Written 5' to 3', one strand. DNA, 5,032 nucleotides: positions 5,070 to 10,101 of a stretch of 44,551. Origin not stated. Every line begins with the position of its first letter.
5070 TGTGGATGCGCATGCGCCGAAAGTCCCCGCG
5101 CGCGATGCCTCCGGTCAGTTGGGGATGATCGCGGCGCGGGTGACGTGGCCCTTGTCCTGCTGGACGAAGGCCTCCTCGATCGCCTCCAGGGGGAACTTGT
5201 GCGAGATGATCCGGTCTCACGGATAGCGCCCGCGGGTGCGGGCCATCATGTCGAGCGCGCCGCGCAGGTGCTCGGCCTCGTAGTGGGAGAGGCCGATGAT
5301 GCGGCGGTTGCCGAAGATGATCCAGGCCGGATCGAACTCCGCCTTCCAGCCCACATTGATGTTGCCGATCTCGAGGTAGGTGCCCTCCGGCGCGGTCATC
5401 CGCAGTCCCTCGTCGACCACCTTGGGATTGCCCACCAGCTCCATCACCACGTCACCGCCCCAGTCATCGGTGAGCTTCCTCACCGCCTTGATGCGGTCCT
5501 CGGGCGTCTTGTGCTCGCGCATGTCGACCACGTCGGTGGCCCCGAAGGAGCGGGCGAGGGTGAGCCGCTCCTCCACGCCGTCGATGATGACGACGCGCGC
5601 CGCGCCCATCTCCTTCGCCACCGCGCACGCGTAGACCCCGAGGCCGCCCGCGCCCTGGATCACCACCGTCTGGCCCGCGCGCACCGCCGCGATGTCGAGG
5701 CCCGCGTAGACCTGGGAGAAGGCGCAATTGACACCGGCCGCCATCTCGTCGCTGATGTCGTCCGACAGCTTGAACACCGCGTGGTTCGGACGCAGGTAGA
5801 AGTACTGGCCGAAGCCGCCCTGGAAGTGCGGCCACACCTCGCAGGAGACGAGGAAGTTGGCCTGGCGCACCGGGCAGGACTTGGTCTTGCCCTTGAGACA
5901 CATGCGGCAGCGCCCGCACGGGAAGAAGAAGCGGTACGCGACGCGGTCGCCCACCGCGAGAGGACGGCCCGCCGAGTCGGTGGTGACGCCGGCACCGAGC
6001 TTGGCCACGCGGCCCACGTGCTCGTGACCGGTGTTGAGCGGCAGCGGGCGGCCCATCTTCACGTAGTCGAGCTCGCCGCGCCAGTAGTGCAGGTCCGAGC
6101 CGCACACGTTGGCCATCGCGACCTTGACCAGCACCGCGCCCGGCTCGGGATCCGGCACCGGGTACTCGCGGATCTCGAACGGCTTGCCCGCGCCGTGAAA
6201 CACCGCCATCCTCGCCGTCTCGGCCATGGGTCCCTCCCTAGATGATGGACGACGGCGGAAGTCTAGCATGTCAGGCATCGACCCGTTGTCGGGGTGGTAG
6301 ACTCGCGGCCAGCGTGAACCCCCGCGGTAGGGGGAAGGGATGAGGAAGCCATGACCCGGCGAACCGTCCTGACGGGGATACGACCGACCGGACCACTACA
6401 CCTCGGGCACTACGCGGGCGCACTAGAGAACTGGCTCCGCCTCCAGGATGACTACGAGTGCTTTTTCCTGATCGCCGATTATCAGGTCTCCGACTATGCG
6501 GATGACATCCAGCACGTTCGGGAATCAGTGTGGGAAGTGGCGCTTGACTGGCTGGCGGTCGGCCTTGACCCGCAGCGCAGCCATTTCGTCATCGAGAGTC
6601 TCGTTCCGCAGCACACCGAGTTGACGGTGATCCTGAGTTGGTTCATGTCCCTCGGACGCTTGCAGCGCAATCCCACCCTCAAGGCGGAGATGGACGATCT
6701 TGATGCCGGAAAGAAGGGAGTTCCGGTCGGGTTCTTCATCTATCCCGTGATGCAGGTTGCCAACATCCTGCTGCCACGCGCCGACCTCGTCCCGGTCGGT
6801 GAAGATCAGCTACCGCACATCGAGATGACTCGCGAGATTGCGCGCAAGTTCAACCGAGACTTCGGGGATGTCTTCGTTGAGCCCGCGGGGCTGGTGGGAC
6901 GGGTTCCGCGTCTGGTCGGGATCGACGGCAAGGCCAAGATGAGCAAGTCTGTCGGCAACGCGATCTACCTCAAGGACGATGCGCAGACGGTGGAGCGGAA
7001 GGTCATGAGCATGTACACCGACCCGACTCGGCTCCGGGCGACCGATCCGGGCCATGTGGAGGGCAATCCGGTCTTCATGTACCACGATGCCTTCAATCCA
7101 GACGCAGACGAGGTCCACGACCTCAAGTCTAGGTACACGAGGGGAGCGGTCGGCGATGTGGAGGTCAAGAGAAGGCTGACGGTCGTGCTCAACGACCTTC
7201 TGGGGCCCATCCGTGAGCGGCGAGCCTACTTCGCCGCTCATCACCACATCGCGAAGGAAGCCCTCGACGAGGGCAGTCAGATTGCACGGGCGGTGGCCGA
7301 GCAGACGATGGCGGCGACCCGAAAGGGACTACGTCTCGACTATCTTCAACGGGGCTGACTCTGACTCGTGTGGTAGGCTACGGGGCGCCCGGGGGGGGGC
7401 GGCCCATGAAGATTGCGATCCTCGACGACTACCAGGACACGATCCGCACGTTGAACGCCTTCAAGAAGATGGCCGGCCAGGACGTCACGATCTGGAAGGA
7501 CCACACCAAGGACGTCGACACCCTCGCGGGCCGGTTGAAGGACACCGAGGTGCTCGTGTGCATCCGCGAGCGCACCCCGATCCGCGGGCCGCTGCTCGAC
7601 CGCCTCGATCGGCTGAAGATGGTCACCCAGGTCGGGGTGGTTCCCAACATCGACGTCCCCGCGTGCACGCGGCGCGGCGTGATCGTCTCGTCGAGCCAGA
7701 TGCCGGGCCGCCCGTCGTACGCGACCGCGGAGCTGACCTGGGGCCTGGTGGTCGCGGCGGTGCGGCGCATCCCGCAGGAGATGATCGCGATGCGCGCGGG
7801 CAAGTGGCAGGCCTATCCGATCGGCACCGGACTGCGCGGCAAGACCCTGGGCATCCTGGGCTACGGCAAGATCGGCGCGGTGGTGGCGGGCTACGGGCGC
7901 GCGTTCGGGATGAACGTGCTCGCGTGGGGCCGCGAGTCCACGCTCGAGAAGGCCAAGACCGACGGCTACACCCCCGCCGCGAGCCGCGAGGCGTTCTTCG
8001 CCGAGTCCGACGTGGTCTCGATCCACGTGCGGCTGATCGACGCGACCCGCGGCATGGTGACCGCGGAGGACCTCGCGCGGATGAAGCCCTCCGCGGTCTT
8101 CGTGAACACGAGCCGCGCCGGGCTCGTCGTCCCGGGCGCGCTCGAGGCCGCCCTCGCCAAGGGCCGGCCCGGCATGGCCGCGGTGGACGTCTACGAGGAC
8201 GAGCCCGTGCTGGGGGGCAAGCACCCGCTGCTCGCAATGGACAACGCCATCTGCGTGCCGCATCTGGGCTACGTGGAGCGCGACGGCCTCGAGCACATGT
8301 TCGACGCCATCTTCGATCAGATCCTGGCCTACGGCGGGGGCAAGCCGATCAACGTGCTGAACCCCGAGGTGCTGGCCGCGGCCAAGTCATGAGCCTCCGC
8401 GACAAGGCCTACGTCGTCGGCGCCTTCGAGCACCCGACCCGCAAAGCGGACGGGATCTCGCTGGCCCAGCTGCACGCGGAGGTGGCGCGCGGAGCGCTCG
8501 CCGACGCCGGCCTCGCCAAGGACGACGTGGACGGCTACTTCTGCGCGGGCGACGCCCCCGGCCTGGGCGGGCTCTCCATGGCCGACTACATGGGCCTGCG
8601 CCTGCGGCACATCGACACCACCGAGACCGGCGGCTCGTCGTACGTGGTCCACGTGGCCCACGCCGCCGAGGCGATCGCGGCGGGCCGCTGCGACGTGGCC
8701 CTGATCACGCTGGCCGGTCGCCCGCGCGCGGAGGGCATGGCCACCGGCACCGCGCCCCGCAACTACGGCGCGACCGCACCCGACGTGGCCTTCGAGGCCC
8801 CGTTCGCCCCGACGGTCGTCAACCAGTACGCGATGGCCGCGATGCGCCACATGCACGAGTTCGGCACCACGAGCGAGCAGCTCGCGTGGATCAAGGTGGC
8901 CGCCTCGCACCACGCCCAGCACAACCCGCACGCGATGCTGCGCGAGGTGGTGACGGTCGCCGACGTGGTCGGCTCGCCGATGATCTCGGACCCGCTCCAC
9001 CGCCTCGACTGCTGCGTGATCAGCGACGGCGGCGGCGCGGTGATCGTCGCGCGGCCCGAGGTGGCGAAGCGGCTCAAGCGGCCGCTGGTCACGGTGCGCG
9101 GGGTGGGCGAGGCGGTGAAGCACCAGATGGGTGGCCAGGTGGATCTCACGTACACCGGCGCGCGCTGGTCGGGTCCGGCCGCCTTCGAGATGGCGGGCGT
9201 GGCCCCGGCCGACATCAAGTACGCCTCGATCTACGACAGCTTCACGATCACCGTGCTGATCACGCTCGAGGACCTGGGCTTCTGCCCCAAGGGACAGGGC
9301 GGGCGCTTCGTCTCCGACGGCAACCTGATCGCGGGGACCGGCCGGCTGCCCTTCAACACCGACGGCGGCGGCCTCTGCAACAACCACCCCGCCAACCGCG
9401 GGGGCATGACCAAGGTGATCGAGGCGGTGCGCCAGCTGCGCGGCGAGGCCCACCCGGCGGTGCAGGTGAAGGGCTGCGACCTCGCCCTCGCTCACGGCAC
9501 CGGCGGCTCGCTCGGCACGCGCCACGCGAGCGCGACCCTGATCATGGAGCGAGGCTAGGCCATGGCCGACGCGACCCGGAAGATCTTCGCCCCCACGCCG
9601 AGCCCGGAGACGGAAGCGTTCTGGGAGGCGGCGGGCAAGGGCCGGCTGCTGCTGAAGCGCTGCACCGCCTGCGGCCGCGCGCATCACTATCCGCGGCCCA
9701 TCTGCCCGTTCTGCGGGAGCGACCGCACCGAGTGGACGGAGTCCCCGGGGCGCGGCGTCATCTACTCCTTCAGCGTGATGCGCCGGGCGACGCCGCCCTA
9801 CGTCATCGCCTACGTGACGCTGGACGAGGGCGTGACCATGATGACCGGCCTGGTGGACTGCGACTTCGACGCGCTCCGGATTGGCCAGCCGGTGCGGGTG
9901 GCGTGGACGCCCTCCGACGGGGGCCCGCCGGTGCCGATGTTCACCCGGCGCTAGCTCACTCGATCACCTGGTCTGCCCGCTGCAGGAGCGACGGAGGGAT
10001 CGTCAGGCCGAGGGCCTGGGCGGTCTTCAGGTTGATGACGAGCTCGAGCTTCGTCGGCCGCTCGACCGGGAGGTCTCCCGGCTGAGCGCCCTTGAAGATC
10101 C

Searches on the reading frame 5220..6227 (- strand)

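Call 96: search_protein_families(library=pfam, proteins=[window:5220-6227:-], max_evalue=0.001)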
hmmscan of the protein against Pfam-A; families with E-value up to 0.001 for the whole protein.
window:5220-6227:- (336 aa): 5 families
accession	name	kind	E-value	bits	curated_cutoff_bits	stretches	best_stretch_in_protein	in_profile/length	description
PF00107.32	ADH_zinc_N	-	7.8e-25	87.7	31.8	1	195-329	1-128/129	Zinc-binding dehydrogenase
PF08240.17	ADH_N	-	2.4e-21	76.4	23.5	1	29-155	2-103/104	Alcohol dehydrogenase GroES-like domain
PF16912.11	Glu_dehyd_C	-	7.3e-07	29.3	34.9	1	184-332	30-177/211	Glucose dehydrogenase C-terminus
PF00291.31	PALP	-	5e-05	23.2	35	1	183-281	53-149/295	Pyridoxal-phosphate dependent enzyme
PF00890.30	FAD_binding_2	-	0.00033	20.4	20.4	1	188-248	2-62/414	FAD binding domain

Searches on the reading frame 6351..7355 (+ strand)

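Call 96: search_protein_families(library=pfam, proteins=[window:6351-7355:+], max_evalue=0.001)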
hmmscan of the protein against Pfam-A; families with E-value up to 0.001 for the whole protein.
window:6351-7355:+ (335 aa): 1 family
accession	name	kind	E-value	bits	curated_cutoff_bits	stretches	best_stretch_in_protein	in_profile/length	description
PF00579.31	tRNA-synt_1b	-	4.3e-64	217.1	21.1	1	5-284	7-291/292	tRNA synthetases class I (W and Y)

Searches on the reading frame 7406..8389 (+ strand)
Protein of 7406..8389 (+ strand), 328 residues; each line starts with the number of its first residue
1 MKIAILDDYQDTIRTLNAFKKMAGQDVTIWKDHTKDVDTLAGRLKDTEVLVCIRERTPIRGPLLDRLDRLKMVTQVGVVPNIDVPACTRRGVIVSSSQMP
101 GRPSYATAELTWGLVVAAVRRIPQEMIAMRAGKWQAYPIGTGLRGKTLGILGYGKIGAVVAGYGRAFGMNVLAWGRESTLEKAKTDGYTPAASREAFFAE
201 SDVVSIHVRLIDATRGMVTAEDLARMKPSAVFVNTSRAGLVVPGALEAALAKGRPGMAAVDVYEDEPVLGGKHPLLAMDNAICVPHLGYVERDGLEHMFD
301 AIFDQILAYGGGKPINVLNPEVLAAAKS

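Call 13: search_protein_families(library=pfam, proteins=[window:7406-8389:+], max_evalue=0.001)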
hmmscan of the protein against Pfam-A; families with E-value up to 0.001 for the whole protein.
window:7406-8389:+ (328 aa): 4 families
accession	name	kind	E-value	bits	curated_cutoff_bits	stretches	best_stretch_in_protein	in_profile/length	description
PF02826.25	2-Hacid_dh_C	-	4.4e-48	163.5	25.1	1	113-288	2-178/178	D-isomer specific 2-hydroxyacid dehydrogenase, NAD binding domain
PF00389.36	2-Hacid_dh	-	7.1e-15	55.3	24.6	1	16-319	12-134/134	D-isomer specific 2-hydroxyacid dehydrogenase, catalytic domain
PF03446.21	NAD_binding_2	-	0.00013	22.5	21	1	148-246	2-103/161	NAD binding domain of 6-phosphogluconate dehydrogenase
PF07991.19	KARI_N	-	0.00016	21.7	20.6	1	143-208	2-68/165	Acetohydroxy acid isomeroreductase, NADPH-binding domain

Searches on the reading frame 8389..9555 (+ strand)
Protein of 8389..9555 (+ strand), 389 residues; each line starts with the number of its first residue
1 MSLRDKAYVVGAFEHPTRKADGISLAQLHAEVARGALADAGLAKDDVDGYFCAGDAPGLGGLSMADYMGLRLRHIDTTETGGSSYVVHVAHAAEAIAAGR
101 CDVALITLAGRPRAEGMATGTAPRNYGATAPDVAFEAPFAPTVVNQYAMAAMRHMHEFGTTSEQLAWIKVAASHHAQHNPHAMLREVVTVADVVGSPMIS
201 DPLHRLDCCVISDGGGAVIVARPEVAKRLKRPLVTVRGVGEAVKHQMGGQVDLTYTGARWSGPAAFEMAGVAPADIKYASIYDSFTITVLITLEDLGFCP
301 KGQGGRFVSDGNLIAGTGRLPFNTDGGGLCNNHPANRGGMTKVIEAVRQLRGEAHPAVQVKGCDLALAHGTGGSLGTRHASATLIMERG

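Call 13: search_protein_families(library=pfam, proteins=[window:8389-9555:+], max_evalue=0.001)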
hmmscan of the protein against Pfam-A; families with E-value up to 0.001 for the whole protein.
window:8389-9555:+ (389 aa): 1 family
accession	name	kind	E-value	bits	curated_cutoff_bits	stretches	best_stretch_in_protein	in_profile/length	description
PF22691.2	Thiolase_C_1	-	1.7e-50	170.9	28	1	240-379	1-138/144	Thiolase C-terminal domain-like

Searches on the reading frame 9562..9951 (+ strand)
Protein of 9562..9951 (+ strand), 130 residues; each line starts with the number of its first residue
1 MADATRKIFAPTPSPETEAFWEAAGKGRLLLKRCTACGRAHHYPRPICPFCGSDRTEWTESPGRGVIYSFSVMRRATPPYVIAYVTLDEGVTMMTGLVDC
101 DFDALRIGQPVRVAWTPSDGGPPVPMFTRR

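Call 13: search_protein_families(library=pfam, proteins=[window:9562-9951:+], max_evalue=0.001)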
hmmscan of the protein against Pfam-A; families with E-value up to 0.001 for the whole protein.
window:9562-9951:+ (130 aa): 2 families
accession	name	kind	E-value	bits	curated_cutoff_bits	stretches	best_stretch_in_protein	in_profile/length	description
PF01796.24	OB_ChsH2_C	-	6.9e-22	77.6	27.1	1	58-115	1-64/65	ChsH2, C-terminal OB-fold domain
PF12172.15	zf-ChsH2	-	7.3e-14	51.7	23.2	1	21-56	1-36/37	ChsH2, rubredoxin-like zinc ribbon domain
